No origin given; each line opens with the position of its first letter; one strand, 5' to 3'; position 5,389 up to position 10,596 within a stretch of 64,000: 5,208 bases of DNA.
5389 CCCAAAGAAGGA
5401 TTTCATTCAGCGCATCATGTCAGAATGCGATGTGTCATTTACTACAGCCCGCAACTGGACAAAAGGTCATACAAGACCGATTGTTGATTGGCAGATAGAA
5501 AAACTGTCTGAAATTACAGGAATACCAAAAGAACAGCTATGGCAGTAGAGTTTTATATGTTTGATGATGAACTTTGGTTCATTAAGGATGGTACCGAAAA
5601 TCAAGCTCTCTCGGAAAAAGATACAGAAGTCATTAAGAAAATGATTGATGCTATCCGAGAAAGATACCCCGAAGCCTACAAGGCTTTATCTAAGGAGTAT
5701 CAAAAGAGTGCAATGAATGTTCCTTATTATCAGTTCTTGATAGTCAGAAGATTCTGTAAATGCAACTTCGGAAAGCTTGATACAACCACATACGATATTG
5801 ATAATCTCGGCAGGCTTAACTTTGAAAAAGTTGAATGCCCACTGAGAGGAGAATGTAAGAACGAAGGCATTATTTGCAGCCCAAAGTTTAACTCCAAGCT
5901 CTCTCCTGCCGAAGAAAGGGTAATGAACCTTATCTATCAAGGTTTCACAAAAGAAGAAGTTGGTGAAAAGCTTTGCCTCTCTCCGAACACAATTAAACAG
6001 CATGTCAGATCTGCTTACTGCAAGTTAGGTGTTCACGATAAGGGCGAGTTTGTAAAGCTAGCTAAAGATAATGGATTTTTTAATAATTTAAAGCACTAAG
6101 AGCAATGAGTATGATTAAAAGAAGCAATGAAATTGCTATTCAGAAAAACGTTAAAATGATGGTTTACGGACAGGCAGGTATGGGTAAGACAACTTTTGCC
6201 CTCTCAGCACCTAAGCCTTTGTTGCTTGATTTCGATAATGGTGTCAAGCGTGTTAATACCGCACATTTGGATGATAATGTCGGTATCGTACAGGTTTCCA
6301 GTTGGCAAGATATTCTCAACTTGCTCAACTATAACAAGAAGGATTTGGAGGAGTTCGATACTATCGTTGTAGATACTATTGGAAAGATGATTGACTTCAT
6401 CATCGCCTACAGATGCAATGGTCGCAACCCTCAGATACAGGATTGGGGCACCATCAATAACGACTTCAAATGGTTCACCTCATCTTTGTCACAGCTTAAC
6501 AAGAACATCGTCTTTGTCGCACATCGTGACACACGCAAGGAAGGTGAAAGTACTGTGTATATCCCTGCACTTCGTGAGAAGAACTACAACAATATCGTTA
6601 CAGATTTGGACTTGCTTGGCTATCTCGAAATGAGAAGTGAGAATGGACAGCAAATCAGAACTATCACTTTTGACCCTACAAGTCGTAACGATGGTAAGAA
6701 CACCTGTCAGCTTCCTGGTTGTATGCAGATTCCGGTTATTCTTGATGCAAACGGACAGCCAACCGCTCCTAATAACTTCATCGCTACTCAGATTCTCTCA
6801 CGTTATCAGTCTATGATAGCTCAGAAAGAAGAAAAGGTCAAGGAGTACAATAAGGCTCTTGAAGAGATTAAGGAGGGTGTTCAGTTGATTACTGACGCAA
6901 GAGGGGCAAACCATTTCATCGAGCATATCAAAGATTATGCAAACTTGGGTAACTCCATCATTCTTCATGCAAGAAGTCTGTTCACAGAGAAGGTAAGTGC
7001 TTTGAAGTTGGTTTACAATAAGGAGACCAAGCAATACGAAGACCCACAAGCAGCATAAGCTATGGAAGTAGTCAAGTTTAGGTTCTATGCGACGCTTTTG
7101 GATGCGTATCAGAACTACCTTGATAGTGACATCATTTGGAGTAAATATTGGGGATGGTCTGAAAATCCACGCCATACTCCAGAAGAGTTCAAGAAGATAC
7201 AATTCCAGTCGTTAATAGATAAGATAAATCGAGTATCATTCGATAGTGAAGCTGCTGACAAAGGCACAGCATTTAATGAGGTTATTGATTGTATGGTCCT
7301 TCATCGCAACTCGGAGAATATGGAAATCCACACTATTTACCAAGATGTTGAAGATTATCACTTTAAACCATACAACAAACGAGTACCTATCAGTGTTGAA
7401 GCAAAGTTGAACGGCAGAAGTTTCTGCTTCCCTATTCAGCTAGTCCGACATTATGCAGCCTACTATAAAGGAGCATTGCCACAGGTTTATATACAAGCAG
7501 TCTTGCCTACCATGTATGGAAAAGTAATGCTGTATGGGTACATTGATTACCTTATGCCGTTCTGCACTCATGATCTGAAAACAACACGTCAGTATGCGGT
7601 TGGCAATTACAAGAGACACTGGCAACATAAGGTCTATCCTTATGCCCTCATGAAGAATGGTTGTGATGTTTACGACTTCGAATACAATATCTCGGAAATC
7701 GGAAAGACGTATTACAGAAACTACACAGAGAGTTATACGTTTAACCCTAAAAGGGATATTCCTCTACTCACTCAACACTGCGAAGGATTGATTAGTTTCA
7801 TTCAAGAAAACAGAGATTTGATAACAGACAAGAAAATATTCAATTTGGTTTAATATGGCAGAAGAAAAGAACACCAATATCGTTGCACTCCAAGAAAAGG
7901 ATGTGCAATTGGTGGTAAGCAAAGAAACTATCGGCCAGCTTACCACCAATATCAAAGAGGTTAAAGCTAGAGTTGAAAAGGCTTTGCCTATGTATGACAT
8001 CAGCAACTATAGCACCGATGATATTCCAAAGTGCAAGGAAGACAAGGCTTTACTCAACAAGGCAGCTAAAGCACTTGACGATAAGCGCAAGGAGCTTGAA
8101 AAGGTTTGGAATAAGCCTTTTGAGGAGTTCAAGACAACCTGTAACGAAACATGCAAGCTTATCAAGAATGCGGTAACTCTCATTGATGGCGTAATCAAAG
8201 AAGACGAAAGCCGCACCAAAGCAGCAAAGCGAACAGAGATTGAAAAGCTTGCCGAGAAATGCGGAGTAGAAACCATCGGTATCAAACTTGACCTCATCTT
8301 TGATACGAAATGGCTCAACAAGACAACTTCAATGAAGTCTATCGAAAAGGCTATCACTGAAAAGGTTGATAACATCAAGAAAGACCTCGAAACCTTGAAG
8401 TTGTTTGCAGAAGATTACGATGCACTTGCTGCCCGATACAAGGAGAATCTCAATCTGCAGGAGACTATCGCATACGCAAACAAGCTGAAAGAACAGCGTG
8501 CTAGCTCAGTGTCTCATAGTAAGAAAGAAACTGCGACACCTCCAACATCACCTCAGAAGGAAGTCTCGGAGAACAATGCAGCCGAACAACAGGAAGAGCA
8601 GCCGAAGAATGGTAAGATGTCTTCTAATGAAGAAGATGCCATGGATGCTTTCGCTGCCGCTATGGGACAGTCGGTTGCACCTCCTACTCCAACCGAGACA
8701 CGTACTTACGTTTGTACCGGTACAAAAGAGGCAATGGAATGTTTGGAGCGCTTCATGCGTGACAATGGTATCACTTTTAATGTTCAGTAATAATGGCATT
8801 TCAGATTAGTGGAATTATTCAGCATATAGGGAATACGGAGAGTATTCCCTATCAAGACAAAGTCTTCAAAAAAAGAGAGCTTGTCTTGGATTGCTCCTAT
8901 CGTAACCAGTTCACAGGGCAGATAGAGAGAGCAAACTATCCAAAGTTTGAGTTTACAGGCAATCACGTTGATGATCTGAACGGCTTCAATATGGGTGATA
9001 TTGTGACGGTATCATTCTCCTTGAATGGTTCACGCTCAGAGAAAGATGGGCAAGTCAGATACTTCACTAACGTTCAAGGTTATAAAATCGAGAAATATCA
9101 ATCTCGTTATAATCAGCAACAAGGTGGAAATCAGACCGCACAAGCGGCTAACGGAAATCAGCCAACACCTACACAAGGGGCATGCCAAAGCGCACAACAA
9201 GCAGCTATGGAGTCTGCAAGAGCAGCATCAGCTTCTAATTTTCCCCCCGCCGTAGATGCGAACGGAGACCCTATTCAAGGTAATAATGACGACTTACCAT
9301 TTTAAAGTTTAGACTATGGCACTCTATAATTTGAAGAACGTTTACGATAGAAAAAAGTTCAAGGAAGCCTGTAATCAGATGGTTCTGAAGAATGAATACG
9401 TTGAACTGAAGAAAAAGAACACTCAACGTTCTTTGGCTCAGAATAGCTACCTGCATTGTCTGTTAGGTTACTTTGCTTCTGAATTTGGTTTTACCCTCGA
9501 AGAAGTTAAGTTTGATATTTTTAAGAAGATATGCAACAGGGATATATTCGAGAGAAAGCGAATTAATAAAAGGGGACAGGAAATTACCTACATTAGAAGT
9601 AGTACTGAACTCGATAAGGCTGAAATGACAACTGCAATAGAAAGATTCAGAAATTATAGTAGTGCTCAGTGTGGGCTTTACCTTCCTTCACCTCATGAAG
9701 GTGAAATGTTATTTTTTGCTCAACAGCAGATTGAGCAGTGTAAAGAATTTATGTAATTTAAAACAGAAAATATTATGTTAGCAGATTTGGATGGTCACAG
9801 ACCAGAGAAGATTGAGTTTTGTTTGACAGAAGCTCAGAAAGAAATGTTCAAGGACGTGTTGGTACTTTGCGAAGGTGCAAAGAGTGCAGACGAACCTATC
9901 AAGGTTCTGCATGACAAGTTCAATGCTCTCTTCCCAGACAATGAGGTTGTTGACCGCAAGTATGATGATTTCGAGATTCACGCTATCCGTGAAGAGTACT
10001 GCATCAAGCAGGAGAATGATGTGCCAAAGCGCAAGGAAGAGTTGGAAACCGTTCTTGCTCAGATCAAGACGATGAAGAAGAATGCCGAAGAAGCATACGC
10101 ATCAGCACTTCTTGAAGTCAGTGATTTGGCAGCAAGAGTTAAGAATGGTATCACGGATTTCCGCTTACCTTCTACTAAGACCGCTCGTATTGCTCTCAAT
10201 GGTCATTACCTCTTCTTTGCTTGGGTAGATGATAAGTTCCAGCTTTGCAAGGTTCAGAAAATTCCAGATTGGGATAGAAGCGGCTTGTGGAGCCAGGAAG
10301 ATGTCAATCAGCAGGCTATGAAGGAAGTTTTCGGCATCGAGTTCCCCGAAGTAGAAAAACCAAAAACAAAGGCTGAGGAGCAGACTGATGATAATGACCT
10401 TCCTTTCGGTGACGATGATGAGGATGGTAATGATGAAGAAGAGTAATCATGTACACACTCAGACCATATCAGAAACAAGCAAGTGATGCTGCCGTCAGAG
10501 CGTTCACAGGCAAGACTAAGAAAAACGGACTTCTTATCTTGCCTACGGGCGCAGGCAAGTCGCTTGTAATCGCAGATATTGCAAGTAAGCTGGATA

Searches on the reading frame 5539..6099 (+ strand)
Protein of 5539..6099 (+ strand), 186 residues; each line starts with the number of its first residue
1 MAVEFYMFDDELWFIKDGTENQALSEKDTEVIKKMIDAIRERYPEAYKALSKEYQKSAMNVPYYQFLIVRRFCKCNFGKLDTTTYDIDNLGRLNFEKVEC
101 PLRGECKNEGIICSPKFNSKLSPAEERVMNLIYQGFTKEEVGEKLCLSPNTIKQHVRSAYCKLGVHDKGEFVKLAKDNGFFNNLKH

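Call 10: search_protein_families(library=pfam, proteins=[window:5539-6099:+], max_evalue=0.01)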
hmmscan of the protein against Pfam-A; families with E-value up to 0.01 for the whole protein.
window:5539-6099:+ (186 aa): 5 families
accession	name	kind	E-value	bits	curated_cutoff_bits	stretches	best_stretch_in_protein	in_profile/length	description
PF00196.25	GerE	-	1.4e-11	44.2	23.5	1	120-174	2-56/57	Bacterial regulatory proteins, luxR family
PF04545.22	Sigma70_r4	-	0.00065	19.6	24.1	1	120-162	4-47/50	Sigma-70, region 4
PF08281.18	Sigma70_r4_2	-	0.0038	17.3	25.7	1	120-159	10-50/54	Sigma-70, region 4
PF14493.12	HTH_40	-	0.0052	17.5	27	0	127-158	4-35/89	Helix-turn-helix domain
PF04967.18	HTH_10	-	0.0094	16.2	23.1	0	138-163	26-51/53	HTH DNA binding domain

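Call 11: search_protein_families(library=phrogs, proteins=[window:5539-6099:+], max_evalue=0.001)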
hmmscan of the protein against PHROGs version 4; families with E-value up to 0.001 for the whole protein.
window:5539-6099:+ (186 aa): 3 families
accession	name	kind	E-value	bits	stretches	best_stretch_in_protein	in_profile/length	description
phrog_10300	-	transcription regulation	1.6e-66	224.7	1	2-181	3-181/182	transcriptional regulator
phrog_3282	-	transcription regulation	3.8e-05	24.6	1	118-173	45-100/158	sigma factor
phrog_351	-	transcription regulation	0.00069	19.3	0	119-166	674-725/928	RNA polymerase sigma factor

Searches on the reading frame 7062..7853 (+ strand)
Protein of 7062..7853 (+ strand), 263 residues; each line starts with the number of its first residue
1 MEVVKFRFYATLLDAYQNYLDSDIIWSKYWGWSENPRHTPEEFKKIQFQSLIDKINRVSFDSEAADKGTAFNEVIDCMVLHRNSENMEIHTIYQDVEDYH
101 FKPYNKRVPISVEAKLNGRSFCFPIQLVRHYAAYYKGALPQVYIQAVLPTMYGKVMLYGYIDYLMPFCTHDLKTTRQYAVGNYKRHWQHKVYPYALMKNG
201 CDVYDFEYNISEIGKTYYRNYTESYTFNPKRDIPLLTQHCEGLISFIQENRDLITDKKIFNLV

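Call 21: search_protein_families(library=pfam, proteins=[window:7062-7853:+], max_evalue=0.01)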
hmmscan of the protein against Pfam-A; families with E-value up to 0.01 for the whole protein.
window:7062-7853:+ (263 aa): 0 families

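Call 27: search_protein_families(library=phrogs, proteins=[window:7062-7853:+], max_evalue=0.001)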
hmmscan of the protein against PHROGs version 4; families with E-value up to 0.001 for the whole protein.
window:7062-7853:+ (263 aa): 1 family
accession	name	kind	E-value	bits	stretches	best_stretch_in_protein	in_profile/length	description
phrog_35319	-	unknown function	6.2e-92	309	1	3-261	5-278/281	-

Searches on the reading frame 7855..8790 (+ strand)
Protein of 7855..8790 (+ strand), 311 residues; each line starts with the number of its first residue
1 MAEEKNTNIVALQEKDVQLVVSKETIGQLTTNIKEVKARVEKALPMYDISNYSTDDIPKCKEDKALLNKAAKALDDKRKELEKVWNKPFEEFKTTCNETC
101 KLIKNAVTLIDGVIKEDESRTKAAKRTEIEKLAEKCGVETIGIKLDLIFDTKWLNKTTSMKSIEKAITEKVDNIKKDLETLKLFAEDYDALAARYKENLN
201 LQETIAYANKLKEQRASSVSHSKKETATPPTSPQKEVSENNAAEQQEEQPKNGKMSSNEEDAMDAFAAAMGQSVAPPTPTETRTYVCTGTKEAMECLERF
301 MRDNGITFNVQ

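Call 21: search_protein_families(library=pfam, proteins=[window:7855-8790:+], max_evalue=0.01)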
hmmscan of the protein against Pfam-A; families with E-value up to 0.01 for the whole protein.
window:7855-8790:+ (311 aa): 1 family
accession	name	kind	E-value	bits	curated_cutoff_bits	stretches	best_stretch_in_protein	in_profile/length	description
PF07083.16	DUF1351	-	4.6e-27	95.6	27.8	1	28-187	10-170/210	Protein of unknown function (DUF1351)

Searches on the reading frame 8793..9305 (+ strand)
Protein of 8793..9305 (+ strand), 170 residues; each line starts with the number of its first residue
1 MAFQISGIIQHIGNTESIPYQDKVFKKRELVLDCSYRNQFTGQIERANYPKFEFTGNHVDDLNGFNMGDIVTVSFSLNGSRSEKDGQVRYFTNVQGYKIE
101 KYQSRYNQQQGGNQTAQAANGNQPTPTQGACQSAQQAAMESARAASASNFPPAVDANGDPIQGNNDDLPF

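Call 21: search_protein_families(library=pfam, proteins=[window:8793-9305:+], max_evalue=0.01)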
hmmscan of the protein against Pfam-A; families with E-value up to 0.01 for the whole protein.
window:8793-9305:+ (170 aa): 1 family
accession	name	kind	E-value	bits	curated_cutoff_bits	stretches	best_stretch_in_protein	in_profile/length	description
PF11325.14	DUF3127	-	1.5e-12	48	27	1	5-100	2-85/85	Domain of unknown function (DUF3127)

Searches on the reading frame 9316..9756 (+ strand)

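Call 21: search_protein_families(library=pfam, proteins=[window:9316-9756:+], max_evalue=0.01)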
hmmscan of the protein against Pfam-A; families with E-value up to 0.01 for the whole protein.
window:9316-9756:+ (146 aa): 1 family
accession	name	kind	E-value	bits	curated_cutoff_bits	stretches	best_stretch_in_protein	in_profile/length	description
PF05772.17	NinB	-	0.0036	17.5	23.8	1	12-116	13-124/131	NinB protein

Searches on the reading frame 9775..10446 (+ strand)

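Call 21: search_protein_families(library=pfam, proteins=[window:9775-10446:+], max_evalue=0.01)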
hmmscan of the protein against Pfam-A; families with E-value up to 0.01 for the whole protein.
window:9775-10446:+ (223 aa): 0 families

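Call 27: search_protein_families(library=phrogs, proteins=[window:9775-10446:+], max_evalue=0.001)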
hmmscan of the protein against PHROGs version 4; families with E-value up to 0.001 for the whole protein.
window:9775-10446:+ (223 aa): 1 family
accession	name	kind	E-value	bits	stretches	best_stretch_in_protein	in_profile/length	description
phrog_26490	-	unknown function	1.4e-86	290.5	1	1-217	1-215/223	-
